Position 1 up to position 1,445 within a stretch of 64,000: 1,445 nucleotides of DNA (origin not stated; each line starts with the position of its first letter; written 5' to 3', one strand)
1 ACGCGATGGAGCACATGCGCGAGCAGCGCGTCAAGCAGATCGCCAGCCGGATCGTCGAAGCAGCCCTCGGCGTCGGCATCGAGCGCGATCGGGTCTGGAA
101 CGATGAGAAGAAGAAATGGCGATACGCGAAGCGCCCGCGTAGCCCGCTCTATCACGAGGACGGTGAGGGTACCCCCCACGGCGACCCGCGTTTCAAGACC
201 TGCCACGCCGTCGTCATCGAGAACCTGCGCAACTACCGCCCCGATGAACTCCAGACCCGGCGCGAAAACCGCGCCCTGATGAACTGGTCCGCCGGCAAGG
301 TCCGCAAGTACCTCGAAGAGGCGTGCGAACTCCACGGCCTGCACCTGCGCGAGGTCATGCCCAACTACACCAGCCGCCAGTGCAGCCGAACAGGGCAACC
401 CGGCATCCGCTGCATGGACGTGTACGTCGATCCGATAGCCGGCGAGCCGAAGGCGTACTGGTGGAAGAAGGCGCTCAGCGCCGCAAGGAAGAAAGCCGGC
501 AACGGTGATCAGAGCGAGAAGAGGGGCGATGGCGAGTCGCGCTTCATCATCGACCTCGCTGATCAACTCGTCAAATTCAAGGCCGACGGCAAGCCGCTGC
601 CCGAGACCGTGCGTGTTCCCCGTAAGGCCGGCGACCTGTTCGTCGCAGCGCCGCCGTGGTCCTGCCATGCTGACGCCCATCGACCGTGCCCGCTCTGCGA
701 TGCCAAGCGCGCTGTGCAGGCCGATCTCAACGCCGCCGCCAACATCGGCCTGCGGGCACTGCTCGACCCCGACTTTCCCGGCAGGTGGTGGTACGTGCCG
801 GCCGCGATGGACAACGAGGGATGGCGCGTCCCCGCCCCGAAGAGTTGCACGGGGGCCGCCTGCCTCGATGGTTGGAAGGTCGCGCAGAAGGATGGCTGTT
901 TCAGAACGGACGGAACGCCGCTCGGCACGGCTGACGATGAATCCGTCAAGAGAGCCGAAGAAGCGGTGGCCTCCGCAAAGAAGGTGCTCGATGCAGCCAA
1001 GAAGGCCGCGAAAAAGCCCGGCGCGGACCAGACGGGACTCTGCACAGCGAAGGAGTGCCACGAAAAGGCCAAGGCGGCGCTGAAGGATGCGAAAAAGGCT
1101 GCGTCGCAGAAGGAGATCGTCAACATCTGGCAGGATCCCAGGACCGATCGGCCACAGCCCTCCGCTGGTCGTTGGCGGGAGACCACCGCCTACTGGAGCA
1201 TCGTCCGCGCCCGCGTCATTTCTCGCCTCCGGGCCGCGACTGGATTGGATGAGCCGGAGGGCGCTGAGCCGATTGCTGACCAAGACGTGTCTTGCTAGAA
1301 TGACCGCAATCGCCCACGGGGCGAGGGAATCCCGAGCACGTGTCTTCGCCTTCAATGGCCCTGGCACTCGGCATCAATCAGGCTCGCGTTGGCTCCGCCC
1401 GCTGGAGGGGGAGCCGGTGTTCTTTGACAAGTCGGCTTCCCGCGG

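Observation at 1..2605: Edge-truncated type V-B-like locus in which cas12b abuts a 13-spacer array with no adaptation genes downstream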

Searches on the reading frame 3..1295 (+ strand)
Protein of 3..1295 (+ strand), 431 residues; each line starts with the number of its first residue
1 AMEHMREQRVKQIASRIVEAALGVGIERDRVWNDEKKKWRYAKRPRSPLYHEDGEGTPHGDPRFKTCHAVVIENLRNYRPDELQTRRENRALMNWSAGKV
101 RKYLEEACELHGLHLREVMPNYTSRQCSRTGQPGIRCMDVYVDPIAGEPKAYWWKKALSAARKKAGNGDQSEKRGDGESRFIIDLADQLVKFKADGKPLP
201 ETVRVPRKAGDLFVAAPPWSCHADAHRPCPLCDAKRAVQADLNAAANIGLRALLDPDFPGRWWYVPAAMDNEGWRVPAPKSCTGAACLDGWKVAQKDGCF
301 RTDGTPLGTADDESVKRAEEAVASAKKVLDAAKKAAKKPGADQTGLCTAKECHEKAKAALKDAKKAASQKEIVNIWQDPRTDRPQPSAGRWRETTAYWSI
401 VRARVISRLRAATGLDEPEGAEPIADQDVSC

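Call 4: search_protein_families(library=pfam, proteins=[window:3-1295:+], max_evalue=1)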
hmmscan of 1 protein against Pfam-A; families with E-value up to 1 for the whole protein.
window:3-1295:+ (431 aa): 3 families
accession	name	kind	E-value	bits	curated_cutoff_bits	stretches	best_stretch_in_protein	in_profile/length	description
PF22126.3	C2c1_RuvC-like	-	1e-16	61.7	27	1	65-156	33-125/179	C2c1 CRISPR-Cas endonuclease, RuvC-like domain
PF07282.18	Cas12f1-like_TNB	-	3.2e-08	34.1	26.3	1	98-132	2-36/60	Cas12f1-like, TNB domain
PF22077.1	C2c1_Nuc-II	-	0.01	16.3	27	1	348-410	66-124/128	CRISPR-associated endonuclease C2c1 Nuc-II domain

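Call 5: search_protein_families(library=ncbifam, proteins=[window:3-1295:+], max_evalue=1)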
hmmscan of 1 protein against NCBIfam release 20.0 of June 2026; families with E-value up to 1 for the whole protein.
window:3-1295:+ (431 aa): 6 families
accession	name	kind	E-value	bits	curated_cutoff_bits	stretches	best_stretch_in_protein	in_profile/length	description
NF033949.1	Cas12b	equivalog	3.9e-87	293.7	150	1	2-411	926-1252/1253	type V CRISPR-associated protein Cas12b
NF040570.1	guided_TnpB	subfamily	1.9e-08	34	100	1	65-132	283-354/389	RNA-guided endonuclease TnpB family protein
TIGR01766.2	TIGR01766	domain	8e-07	29.5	32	1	68-124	25-82/82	IS200/IS605 family accessory protein TnpB-related protein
NF049972.1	CRISPR_Cas12f2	exception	0.00047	19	450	1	69-131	417-480/524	type V CRISPR-associated effector Cas12f2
TIGR04320.1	Surf_Exclu_PgrA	domain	0.053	12.8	70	1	313-369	291-347/360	SEC10/PgrA surface exclusion domain-containing protein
TIGR00998.1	8a0101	subfamily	0.21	10.5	390.8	1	308-375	141-191/334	EmrA/EmrK family multidrug efflux transporter periplasmic adaptor subunit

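Call 6: search_protein_families(library=padloc, proteins=[window:3-1295:+], max_evalue=1)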
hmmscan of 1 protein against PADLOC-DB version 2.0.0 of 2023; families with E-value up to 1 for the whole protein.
window:3-1295:+ (431 aa): 19 families
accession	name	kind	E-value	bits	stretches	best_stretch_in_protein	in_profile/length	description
PDLC01657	Cas12b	-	4.2e-80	268.4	1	2-413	724-1004/1009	Cas12b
PDLC01245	Cas12b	-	1.7e-62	209.9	1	2-411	804-1114/1130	C2c1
PDLC01246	Cas12b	-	1.8e-60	203.2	1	2-411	723-993/1000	CAS-V-B; effector__SPE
PDLC01677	Cas12f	-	4.4e-08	30.6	1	69-254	398-502/506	Cas14b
PDLC01654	Cas12b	-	1.9e-07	28.3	1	3-136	479-572/664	CAS-V-B; effector__SPE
PDLC01656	Cas12b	-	1.9e-07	28.3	1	3-136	479-572/664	Cas12b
PDLC01673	Cas12f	-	3.1e-07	27.7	2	69-130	399-461/507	CAS-V-F; effector__SPE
PDLC01655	Cas12b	-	1.1e-06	25.3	1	59-136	552-628/720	CAS-V-B; effector__SPE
PDLC01705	Cas12i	-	3.1e-06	23.6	1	84-251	778-942/944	CAS-V-I; effector__SPE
PDLC00932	Cas12u3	-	3.6e-06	24.6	1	66-131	295-353/398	Cas12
PDLC01699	Cas12f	-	5.6e-06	23.9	1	85-131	310-356/399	CAS-V-F; effector__SPE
PDLC01706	Cas12i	-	7.9e-06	22.3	1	84-145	786-847/949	Cas12i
PDLC01691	Cas12f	-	1.6e-05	23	1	70-131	235-295/332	CAS-V-F; effector__SPE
PDLC01698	Cas12f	-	0.0068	13.7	1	89-141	345-394/411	CAS-V-F; effector__SPE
PDLC01701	Cas12g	-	0.012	12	1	65-131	597-665/713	CAS-V-G; effector__SPE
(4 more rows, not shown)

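Call 7: search_solved_structures(query=window:3-1295:+, max_evalue=10, show_alignments=3)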
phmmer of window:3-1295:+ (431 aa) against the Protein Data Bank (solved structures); distinct sequences matched with E-value up to 10: 12.
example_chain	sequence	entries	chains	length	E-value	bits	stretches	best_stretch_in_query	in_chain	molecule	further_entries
9kln_A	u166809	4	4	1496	6.5e-56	193.2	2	1-289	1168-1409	C2c1 CRISPR-Cas endonuclease RuvC-like domain-containing protein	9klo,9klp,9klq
5wti_Z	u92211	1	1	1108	1e-10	44.3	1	65-141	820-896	CRISPR-associated protein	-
5wqe_A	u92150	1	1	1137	5.3e-07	32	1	56-143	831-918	CRISPR-associated endonuclease C2c1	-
5u30_A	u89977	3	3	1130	3e-06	29.6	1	50-143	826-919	CRISPR-associated endonuclease C2c1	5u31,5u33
5u34_A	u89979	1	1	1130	3.4e-06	29.4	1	56-143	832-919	CRISPR-associated endonuclease C2c1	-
8wru_A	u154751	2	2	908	0.0049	19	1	70-138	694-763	Cas12-2 | CasJ19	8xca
8xcc_A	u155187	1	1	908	0.0049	19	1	70-138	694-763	Cas12j19(E100K)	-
8zqb_A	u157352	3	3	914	0.005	19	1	70-138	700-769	Cas12X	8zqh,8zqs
7l48_A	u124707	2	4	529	0.91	11.5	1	72-132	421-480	Cas12f | Cas12f1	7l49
7c7l_A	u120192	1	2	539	0.94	11.5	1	72-132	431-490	CRISPR-associated protein Cas14a.1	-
8hr5_A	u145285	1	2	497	1.2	11.2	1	87-132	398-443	Transposase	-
9nzq_A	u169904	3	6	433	1.6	10.7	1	90-132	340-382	Cas12f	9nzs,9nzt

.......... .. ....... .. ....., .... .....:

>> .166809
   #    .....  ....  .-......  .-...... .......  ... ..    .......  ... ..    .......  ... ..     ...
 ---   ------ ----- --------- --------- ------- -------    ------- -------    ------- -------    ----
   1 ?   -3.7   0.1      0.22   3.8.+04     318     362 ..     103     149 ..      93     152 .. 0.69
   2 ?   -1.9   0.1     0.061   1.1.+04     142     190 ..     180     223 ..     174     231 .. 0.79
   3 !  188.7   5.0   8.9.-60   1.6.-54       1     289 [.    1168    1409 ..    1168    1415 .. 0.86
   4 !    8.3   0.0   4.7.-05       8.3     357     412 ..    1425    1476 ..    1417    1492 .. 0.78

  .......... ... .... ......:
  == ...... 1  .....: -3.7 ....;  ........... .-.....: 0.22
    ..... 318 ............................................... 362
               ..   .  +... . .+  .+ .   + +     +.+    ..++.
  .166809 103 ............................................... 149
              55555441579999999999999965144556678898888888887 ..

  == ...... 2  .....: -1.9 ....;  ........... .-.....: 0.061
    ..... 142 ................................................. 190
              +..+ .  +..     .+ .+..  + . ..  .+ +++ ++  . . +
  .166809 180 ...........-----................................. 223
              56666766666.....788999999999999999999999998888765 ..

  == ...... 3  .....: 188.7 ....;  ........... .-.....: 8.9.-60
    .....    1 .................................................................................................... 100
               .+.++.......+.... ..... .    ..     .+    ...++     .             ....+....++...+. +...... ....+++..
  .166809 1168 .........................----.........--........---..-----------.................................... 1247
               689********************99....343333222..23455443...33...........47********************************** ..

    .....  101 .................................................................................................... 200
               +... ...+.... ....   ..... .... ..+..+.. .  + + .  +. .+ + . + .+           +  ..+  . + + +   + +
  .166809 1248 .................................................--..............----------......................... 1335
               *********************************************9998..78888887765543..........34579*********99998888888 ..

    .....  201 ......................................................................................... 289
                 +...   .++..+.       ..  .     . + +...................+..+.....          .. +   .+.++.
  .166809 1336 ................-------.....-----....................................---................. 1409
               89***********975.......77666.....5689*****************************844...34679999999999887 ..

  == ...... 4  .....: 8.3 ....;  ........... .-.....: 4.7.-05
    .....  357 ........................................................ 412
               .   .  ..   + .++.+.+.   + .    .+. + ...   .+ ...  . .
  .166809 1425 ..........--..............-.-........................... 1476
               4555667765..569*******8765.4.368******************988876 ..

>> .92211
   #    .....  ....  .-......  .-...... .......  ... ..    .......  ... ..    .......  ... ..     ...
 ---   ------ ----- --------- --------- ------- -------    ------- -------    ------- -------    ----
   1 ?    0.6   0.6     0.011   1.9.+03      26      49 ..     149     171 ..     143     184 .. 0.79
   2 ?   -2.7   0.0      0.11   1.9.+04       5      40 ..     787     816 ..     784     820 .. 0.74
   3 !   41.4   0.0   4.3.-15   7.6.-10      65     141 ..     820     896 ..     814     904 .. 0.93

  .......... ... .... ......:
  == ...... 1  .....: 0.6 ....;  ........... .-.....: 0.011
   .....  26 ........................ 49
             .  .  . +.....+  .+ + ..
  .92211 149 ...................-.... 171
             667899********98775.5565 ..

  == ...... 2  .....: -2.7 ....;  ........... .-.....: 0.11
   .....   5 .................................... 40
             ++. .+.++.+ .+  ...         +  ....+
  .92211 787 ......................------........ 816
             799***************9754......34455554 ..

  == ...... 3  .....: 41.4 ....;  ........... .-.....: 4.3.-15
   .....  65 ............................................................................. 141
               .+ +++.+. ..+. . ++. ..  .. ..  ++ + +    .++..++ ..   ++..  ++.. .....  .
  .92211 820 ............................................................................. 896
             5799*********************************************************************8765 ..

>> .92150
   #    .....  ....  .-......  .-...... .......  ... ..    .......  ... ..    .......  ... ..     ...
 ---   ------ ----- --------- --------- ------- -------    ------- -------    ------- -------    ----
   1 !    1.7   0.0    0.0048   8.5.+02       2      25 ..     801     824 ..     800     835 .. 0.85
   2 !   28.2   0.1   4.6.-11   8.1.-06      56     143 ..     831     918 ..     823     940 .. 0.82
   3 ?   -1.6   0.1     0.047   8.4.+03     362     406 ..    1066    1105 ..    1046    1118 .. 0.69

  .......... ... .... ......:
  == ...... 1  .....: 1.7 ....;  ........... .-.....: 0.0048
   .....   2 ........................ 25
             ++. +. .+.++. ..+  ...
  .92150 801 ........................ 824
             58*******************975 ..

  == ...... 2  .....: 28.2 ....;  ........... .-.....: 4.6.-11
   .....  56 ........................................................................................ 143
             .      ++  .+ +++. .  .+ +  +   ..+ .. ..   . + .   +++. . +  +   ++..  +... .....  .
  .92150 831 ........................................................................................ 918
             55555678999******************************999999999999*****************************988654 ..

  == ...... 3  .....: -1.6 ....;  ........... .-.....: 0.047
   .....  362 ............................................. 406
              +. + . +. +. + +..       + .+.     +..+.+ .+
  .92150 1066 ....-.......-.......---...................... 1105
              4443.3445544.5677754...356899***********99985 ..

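Call 9: find_homologous_proteins(query=window:3-1295:+)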
Query window:3-1295:+ (431 aa): 134 proteins with E <= 0.001 among 8000 candidates; the best 120 are listed.
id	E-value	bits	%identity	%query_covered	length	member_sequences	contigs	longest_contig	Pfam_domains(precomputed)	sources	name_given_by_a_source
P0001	1.8e-175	602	73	85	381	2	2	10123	PF22077.2,PF07282.19,PF22126.3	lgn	-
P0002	5.3e-115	403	49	98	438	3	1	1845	PF07282.19,PF22126.3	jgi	jgi:IS605 OrfB family transposase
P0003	2.9e-112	394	52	96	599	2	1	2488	PF07282.19,PF22126.3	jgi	jgi:IS605 OrfB family transposase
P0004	4.0e-111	390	49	97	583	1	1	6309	PF07282.19,PF22126.3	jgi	jgi:IS605 OrfB family transposase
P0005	1.3e-103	365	47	100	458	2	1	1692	PF22126.3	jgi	jgi:IS605 OrfB family transposase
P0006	2.9e-96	341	47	97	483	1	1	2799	PF22126.3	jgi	jgi:IS605 OrfB family transposase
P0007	3.8e-91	324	56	68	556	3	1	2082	PF07282.19,PF22126.3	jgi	jgi:hypothetical protein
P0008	5.9e-89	317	45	95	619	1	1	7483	PF07282.19,PF22126.3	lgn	-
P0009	1.0e-84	303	44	94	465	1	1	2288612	PF22126.3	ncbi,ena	-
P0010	1.5e-82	296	44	96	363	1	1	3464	PF07282.19,PF22126.3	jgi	-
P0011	1.2e-81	293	53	67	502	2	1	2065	PF07282.19,PF22126.3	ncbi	-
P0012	1.4e-79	286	44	87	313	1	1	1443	PF22126.3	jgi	jgi:IS605 OrfB family transposase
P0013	1.1e-78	283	53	67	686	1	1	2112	PF22126.3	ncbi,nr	ncbi:MAG: type V CRISPR-associated protein Cas12b, partial [Limnohabitans sp.]|nr:type V CRISPR-asso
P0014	8.8e-78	280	42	96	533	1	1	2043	PF07282.19,PF22126.3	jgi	jgi:IS605 OrfB family transposase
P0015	3.3e-77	278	43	94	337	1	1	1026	PF22126.3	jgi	jgi:hypothetical protein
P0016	5.3e-77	278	43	96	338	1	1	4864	PF07282.19,PF22126.3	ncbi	-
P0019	1.2e-74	270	40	85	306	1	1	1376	PF07282.19,PF22126.3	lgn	-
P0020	9.9e-74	267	42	97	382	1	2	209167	PF07282.19,PF22126.3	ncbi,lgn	-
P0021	1.3e-73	267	46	82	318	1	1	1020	PF07282.19,PF22126.3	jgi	-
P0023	2.3e-73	266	42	95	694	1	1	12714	PF07282.19,PF22126.3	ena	-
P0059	5.0e-60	222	49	67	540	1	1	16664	PF07282.19,PF22126.3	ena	-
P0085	2.0e-54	203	37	82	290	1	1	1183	PF07282.19,PF22126.3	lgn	-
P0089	6.3e-54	202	42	73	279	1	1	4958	PF07282.19,PF22126.3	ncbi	ncbi:MAG: type V CRISPR-associated protein Cas12b [Pirellulaceae bacterium]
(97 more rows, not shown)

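Call 12: find_encoding_contigs(protein=P0001, flank=10000, max_places=4)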
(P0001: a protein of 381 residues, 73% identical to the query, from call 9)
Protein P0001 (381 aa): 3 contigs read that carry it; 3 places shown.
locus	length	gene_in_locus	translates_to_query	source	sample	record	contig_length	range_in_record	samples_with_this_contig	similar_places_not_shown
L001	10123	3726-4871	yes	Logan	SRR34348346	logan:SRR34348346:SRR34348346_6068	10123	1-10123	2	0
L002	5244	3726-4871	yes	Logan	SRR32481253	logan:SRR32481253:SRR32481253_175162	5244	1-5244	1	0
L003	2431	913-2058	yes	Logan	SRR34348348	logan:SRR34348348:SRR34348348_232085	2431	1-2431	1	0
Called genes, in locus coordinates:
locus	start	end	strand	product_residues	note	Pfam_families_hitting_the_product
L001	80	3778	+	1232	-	-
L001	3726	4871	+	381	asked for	PF22126:C2c1_RuvC-like, PF07282:Cas12f1-like_TNB (faint), PF22077:C2c1_Nuc-II (weak)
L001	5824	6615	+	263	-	PF19541:DUF6065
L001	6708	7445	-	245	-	PF03703:bPH_2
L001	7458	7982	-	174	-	PF03703:bPH_2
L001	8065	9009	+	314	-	PF13714:PEP_mutase, PF00463:ICL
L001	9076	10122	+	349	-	?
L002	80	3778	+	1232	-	-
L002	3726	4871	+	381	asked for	PF22126:C2c1_RuvC-like, PF07282:Cas12f1-like_TNB (faint), PF22077:C2c1_Nuc-II (weak)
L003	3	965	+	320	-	?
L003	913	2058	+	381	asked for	PF22126:C2c1_RuvC-like, PF07282:Cas12f1-like_TNB (faint), PF22077:C2c1_Nuc-II (weak)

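Call 13: find_encoding_contigs(protein=P0009, flank=10000, max_places=3)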
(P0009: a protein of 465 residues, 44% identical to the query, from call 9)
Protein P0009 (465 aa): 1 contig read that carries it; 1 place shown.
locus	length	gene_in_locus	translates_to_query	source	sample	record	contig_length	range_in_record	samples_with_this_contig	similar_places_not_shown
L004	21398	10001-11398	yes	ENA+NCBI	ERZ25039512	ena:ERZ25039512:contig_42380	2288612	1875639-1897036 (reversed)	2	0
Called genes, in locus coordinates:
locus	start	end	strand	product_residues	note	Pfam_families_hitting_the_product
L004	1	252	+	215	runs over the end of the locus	-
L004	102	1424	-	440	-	PF13360:PQQ_2, PF13570:Beta-prop_ACSF4, PF13360:PQQ_2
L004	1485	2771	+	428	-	PF03453:MoeA_N, PF00994:MoCF_biosynth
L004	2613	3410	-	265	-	-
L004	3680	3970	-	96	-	PF09827:CRISPR_Cas2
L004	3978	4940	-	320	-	PF01867:Cas_Cas1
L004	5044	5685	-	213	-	-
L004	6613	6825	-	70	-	-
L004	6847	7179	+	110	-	-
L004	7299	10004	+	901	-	-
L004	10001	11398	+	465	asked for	PF22126:C2c1_RuvC-like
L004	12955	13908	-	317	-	PF06782:UPF0236 (weak)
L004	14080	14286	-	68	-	-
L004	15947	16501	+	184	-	PF04542:Sigma70_r2, PF08281:Sigma70_r4_2, PF04545:Sigma70_r4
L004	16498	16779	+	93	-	-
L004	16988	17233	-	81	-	-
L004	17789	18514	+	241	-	-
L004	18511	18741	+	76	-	-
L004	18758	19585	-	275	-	PF00285:Citrate_synt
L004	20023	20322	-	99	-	PF13560:HTH_31 (weak), PF01381:HTH_3 (weak)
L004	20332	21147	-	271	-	PF02633:Creatininase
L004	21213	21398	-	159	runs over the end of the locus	-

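Call 30: search_protein_families(library=pfam, proteins=[L004:5044-5685:-, L004:6613-6825:-, L004:6847-7179:+, L004:2613-3410:-], max_evalue=0.01)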
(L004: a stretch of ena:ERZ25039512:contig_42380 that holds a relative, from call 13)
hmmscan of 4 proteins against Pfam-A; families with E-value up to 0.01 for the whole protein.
L004:5044-5685:- (213 aa): 1 family
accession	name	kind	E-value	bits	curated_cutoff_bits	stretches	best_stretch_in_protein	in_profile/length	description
PF01930.23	Cas_Cas4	-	5.5e-05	23.7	22.7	1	10-176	4-124/160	Domain of unknown function DUF83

L004:6613-6825:- (70 aa): 0 families

L004:6847-7179:+ (110 aa): 0 families

L004:2613-3410:- (265 aa): 0 families
